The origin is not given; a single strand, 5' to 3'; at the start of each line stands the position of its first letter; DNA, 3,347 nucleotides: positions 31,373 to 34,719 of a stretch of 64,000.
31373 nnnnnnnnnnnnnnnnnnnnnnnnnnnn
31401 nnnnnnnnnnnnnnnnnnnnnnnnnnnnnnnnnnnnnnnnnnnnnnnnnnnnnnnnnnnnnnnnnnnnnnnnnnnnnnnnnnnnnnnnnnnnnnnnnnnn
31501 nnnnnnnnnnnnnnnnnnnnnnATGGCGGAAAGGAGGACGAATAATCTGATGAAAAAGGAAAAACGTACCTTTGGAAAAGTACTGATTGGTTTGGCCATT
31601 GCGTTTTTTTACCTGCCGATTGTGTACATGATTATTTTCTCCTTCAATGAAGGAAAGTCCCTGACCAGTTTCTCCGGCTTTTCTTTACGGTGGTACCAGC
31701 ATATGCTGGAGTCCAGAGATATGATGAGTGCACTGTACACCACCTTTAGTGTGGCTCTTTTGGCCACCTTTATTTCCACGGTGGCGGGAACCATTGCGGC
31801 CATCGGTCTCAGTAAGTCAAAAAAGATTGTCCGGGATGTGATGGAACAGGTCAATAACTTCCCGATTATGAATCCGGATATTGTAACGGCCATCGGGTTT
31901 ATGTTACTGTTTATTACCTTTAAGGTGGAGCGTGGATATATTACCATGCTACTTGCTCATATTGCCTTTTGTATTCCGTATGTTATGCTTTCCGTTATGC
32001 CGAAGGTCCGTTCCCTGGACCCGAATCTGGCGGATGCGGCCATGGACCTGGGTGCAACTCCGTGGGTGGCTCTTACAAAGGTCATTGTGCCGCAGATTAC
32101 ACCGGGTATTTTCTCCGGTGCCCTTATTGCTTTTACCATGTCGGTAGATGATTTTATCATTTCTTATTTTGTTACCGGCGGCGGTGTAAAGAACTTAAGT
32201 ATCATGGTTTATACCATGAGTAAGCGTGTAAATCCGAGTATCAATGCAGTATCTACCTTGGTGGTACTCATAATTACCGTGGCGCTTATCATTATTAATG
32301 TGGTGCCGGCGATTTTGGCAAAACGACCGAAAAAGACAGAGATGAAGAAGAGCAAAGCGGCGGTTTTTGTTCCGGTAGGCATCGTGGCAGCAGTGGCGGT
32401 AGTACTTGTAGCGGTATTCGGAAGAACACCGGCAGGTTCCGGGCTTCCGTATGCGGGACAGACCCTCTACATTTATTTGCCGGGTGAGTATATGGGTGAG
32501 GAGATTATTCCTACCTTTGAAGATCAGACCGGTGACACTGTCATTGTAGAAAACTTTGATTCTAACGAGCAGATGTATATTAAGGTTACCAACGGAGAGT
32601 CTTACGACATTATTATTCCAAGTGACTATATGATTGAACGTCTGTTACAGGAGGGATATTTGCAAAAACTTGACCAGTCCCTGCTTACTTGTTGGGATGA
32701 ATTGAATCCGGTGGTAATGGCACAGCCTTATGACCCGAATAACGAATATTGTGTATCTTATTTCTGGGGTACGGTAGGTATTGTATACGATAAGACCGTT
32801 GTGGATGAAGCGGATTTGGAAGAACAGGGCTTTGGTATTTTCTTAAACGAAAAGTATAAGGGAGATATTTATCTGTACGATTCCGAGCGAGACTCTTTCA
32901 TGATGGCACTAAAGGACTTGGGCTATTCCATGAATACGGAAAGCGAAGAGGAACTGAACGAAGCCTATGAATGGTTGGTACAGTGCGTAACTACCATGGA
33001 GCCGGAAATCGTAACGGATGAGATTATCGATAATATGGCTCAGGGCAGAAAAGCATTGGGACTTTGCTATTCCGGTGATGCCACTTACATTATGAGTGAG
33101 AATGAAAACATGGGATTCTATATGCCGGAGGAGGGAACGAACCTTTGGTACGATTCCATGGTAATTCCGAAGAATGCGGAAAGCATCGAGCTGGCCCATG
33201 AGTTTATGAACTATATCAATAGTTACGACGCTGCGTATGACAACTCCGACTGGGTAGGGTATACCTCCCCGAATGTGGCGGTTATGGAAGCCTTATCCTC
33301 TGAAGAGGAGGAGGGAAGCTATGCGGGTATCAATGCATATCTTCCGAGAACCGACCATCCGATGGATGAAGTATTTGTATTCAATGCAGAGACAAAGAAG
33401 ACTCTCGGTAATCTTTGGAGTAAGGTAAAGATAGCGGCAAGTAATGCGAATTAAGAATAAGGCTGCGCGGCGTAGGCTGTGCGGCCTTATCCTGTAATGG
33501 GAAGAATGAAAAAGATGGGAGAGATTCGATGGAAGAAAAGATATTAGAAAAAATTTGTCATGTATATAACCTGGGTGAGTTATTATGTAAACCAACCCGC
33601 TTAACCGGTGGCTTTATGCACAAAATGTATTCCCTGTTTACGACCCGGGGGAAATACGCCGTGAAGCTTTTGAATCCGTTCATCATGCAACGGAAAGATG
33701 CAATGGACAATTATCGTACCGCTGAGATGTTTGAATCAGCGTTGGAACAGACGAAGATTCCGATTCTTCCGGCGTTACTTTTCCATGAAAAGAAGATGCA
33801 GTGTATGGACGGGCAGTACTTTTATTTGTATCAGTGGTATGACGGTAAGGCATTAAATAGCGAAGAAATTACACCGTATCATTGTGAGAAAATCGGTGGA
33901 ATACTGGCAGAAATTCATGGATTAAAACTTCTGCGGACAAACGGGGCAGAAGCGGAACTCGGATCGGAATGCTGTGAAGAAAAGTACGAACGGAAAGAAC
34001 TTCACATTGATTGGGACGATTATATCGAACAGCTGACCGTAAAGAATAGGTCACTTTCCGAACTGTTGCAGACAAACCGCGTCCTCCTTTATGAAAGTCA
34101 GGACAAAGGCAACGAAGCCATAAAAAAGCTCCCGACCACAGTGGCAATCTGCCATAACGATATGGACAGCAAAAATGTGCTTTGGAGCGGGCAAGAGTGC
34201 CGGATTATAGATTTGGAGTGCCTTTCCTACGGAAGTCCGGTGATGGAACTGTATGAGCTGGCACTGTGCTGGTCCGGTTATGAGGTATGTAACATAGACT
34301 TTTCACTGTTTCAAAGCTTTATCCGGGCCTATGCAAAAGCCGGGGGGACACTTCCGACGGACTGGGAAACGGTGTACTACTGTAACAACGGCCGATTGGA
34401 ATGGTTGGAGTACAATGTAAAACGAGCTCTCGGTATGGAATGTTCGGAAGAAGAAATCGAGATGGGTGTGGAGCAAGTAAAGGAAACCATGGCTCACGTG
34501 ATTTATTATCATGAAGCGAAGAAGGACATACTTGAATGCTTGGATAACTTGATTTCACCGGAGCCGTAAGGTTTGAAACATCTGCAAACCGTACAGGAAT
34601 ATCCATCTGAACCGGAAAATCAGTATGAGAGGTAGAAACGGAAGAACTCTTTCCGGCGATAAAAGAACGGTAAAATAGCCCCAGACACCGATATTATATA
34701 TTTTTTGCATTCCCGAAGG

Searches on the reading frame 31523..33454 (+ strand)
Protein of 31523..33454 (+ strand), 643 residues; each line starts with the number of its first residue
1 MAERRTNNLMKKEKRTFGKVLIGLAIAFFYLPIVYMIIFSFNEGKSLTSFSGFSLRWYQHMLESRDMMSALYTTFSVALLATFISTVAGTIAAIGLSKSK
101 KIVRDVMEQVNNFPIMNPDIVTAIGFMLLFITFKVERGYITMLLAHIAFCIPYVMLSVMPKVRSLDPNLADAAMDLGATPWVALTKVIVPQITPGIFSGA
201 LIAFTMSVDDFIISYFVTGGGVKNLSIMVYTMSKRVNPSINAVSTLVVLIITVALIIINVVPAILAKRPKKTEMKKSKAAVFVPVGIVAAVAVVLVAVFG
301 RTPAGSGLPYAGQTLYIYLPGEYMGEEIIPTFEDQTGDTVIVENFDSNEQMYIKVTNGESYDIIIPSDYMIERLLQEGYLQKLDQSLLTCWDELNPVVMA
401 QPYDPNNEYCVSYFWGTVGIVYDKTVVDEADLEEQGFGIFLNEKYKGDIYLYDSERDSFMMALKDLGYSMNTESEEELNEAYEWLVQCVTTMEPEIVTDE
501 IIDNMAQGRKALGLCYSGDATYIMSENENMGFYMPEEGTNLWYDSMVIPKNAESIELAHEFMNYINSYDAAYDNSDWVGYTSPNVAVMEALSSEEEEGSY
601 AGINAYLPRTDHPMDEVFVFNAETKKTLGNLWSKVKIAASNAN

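Call 17: search_protein_families(library=pfam, proteins=[window:31523-33454:+])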
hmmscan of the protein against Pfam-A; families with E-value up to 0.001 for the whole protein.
window:31523-33454:+ (643 aa): 5 families
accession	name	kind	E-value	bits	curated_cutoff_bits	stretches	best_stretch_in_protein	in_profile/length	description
PF13416.11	SBP_bac_8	-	6.5e-25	88.9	27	1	329-587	3-265/279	Bacterial extracellular solute-binding protein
PF13343.11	SBP_bac_6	-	6.7e-19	68.8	24.6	1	360-573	3-210/245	Bacterial extracellular solute-binding protein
PF00528.27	BPD_transp_1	-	2.5e-14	53.9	26.4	1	86-267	2-180/184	Binding-protein-dependent transport system inner membrane component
PF01547.30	SBP_bac_1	-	7.8e-10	39.7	26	1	326-433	12-127/307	Bacterial extracellular solute-binding protein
PF13531.11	SBP_bac_11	-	5.3e-08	33.3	25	1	326-570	14-217/227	Bacterial extracellular solute-binding protein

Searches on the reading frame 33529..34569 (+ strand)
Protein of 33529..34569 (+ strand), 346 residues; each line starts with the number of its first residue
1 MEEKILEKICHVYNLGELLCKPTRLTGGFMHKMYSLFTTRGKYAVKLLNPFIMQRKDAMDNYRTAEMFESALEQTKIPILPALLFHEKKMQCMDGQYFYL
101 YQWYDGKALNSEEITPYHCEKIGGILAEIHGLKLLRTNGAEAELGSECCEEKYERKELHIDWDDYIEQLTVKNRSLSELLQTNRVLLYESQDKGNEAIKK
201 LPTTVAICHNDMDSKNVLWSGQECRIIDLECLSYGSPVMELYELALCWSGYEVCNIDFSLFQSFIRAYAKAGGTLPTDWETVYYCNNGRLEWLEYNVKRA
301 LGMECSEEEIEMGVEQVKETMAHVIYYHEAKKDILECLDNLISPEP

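Call 17: search_protein_families(library=pfam, proteins=[window:33529-34569:+])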
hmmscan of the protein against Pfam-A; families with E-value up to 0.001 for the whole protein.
window:33529-34569:+ (346 aa): 3 families
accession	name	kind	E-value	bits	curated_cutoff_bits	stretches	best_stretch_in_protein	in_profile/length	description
PF01636.29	APH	-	7.4e-12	46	23.2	1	24-277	4-231/239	Phosphotransferase enzyme family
PF01633.27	Choline_kinase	-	7.8e-11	42.3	29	1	100-244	69-200/300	Choline/ethanolamine kinase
PF02958.26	EcKL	-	0.00044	20.1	22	1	115-252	113-268/294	Ecdysteroid kinase-like family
